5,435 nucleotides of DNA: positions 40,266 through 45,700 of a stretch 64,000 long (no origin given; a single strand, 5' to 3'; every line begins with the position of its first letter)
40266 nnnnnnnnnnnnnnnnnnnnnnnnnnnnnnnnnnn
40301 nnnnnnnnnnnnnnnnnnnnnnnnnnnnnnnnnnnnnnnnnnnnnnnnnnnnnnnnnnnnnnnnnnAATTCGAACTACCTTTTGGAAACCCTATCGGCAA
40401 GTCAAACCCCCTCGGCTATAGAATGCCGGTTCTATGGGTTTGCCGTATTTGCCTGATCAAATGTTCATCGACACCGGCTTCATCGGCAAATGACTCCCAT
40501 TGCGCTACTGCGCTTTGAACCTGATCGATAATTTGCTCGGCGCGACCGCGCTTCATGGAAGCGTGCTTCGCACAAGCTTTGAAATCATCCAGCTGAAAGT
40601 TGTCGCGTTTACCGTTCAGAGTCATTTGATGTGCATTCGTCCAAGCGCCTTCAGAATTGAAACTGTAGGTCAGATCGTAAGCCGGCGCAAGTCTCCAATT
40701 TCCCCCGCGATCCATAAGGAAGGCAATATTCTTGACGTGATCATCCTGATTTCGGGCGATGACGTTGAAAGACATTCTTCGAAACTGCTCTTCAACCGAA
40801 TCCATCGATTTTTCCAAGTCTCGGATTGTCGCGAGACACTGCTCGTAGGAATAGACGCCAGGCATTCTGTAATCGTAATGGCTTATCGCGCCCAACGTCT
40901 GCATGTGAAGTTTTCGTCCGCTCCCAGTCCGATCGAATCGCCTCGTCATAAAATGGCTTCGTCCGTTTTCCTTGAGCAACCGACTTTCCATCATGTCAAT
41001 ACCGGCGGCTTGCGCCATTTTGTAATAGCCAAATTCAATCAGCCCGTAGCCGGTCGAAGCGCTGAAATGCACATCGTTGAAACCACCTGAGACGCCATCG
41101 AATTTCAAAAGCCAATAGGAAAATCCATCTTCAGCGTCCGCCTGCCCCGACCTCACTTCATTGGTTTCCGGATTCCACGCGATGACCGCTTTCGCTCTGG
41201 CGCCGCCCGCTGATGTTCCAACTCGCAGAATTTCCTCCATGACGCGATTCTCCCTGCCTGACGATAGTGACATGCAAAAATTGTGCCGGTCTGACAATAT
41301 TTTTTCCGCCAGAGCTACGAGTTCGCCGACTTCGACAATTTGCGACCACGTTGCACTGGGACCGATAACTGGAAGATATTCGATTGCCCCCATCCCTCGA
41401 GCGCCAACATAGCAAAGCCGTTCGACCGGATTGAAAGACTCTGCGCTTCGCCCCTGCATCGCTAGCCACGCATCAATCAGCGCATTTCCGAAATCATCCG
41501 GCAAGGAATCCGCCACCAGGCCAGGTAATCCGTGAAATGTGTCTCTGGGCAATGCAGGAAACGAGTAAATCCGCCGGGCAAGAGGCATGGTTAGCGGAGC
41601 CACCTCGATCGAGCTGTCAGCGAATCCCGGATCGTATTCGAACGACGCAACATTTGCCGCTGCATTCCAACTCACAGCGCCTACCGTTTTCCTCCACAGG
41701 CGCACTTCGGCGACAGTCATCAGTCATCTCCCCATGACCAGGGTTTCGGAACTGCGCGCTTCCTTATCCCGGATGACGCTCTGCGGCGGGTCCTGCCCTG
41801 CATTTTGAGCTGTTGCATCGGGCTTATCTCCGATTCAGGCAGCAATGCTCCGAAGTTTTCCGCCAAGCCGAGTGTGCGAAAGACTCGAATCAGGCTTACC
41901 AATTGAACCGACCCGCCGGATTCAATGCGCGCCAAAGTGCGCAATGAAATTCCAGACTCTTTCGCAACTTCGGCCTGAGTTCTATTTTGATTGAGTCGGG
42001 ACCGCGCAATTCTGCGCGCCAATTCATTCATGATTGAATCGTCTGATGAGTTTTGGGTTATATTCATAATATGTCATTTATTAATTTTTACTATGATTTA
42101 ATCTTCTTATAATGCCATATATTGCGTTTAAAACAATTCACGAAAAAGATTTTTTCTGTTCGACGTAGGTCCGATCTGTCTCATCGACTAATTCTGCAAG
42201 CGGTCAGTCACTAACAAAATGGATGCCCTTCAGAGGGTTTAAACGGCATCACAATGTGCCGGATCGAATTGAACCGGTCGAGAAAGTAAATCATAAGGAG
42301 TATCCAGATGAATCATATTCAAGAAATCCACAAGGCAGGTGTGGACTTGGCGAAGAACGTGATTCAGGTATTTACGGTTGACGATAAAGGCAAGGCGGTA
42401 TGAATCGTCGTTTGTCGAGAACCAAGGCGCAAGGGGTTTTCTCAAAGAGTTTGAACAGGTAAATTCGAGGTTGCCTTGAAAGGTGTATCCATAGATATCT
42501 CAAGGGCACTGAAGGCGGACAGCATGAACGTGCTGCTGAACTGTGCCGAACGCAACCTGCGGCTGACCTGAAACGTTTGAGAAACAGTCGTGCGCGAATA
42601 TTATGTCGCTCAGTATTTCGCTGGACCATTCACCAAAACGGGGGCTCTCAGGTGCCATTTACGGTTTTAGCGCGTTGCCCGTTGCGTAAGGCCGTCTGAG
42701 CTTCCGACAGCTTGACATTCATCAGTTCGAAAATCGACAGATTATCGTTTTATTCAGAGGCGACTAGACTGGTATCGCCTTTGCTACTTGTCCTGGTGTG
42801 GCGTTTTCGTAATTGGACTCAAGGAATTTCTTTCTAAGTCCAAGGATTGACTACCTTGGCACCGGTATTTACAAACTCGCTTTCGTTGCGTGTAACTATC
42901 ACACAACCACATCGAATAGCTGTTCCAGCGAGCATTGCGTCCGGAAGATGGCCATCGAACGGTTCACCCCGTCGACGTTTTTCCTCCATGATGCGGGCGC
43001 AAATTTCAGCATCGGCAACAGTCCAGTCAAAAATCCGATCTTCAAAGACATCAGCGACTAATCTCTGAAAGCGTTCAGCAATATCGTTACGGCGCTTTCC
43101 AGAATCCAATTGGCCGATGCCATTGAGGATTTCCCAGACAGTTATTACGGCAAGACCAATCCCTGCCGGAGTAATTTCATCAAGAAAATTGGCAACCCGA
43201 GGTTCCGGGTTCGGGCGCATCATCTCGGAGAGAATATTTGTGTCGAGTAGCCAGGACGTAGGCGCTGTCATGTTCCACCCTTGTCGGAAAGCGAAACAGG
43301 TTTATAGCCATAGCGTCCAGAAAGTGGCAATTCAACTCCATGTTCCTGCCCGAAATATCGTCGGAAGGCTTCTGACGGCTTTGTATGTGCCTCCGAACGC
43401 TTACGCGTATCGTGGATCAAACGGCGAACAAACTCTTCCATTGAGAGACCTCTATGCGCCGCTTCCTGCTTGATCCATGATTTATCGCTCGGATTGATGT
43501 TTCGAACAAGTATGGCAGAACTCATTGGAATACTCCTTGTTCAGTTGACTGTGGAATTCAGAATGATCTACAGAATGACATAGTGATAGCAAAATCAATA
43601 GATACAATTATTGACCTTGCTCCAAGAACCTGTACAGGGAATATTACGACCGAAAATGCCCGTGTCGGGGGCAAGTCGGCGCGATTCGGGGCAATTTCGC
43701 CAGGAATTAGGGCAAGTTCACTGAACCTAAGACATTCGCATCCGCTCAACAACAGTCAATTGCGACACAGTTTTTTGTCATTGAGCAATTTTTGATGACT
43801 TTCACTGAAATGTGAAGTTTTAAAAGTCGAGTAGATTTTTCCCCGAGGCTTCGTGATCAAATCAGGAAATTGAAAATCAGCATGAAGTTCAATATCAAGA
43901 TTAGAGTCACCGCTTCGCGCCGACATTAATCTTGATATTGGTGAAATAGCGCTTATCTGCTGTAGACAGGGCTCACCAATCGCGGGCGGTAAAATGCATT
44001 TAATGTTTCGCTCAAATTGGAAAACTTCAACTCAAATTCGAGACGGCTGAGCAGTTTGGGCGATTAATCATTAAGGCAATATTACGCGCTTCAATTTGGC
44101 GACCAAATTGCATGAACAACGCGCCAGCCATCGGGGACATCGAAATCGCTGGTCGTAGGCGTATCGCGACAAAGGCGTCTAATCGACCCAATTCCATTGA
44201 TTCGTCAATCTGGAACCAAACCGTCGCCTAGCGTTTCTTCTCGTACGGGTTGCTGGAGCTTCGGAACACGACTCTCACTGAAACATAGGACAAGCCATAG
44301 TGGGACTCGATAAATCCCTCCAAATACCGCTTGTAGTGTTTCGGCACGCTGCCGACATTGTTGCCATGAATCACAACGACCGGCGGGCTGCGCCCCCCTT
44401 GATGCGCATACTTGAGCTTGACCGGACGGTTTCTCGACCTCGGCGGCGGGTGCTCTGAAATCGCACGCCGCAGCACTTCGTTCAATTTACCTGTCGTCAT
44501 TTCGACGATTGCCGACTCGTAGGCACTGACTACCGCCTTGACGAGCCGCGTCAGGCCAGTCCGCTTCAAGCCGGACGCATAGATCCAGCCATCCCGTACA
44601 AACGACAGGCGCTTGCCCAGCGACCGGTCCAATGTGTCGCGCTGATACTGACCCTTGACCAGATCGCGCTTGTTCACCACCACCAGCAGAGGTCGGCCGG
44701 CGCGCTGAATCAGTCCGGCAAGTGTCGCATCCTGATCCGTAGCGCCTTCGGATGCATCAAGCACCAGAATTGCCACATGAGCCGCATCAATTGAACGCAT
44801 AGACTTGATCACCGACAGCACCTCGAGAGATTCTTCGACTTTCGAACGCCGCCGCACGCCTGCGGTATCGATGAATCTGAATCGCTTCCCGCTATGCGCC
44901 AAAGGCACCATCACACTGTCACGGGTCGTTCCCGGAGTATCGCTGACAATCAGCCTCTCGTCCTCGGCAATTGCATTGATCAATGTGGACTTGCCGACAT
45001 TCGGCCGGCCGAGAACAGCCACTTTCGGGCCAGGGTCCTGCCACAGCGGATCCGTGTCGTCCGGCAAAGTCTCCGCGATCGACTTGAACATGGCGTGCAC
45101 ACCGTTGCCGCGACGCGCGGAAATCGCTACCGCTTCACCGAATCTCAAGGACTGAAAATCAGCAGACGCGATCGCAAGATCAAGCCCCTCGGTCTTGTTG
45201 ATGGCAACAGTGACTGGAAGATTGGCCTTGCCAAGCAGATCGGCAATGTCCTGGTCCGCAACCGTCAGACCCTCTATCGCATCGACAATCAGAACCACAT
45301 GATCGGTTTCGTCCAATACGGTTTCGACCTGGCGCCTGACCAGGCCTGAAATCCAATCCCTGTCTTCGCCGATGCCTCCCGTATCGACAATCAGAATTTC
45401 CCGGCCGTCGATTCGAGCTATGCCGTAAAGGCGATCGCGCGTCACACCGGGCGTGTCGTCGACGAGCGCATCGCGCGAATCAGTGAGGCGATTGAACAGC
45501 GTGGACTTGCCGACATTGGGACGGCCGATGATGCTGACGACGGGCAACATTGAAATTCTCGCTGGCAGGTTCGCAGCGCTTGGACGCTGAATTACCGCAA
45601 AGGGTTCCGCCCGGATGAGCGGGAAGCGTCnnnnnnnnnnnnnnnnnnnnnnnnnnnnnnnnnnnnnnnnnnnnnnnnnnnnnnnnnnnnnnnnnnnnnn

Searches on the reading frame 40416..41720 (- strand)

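Call 60: search_protein_families(library=pfam, proteins=[window:40416-41720:-], max_evalue=0.01)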
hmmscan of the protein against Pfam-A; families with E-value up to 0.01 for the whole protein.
window:40416-41720:- (434 aa): 2 families
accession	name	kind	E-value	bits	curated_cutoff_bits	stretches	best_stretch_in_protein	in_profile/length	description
PF07804.18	HipA_C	-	1.7e-53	181.9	30.5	1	169-408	1-213/213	HipA-like C-terminal domain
PF13657.11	Couple_hipA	-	6.4e-19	68.7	22.5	1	5-115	2-98/99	HipA N-terminal domain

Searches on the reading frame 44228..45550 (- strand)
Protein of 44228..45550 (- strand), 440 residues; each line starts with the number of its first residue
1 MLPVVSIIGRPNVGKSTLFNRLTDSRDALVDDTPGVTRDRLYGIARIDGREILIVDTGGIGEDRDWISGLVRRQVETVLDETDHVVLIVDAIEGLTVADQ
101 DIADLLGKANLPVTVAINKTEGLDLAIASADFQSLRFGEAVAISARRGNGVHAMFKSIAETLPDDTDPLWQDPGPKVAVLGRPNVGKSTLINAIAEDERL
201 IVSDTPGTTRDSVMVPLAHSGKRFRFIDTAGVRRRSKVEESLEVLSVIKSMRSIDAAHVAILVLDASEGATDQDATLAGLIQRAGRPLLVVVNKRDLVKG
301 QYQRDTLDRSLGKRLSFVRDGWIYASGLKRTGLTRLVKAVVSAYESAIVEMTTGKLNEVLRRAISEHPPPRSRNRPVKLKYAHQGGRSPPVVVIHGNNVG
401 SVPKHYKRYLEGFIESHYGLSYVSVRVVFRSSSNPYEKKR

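Call 60: search_protein_families(library=pfam, proteins=[window:44228-45550:-], max_evalue=0.01)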
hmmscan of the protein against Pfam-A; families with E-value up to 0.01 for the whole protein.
window:44228-45550:- (440 aa): 23 families
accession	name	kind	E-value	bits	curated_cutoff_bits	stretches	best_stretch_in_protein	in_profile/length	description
PF01926.29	MMR_HSR1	-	2.2e-55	186.1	21.9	2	176-294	1-113/113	50S ribosome-binding GTPase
PF14714.11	KH_dom-like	-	1.4e-24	86.6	27.3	1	351-430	2-81/81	KH-domain-like of EngA bacterial GTPase enzymes, C-terminal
PF02421.24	FeoB_N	-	1.2e-23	83.9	27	2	5-157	3-155/156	Ferrous iron transport protein B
PF00009.33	GTP_EFTU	-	3.1e-21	76.3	26.5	2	207-344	54-186/188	Elongation factor Tu GTP binding domain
PF00350.29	Dynamin_N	-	1.2e-09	38.8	27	1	177-210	1-34/168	Dynamin family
PF04548.22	AIG1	-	6.5e-09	35.9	27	1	177-283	3-109/212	AIG1 family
PF03193.22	RsgA_GTPase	-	1e-07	32.4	30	1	176-233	108-169/174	RsgA GTPase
PF08477.19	Roc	-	2.4e-06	28.2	27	0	176-296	1-119/119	Ras of Complex, Roc, domain of DAPkinase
PF13401.12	AAA_22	-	4.9e-06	27.3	27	0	5-102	8-101/130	AAA domain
PF00005.33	ABC_tran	-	3.9e-05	24.7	25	0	173-230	10-67/137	ABC transporter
PF00071.28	Ras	-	4e-05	23.7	21.6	0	176-240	1-66/162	Ras family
PF02492.25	cobW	-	5.7e-05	23.2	20.7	0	50-125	84-158/180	CobW/HypB/UreG, nucleotide-binding domain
PF00025.27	Arf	-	0.00025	21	22.3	0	7-119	19-124/174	ADP-ribosylation factor family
PF05621.17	TniB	-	0.00035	20.5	22.4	0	171-265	32-126/189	Bacterial TniB protein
PF03266.21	NTPase_1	-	0.00045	20.5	23.9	0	176-196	1-21/168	NTPase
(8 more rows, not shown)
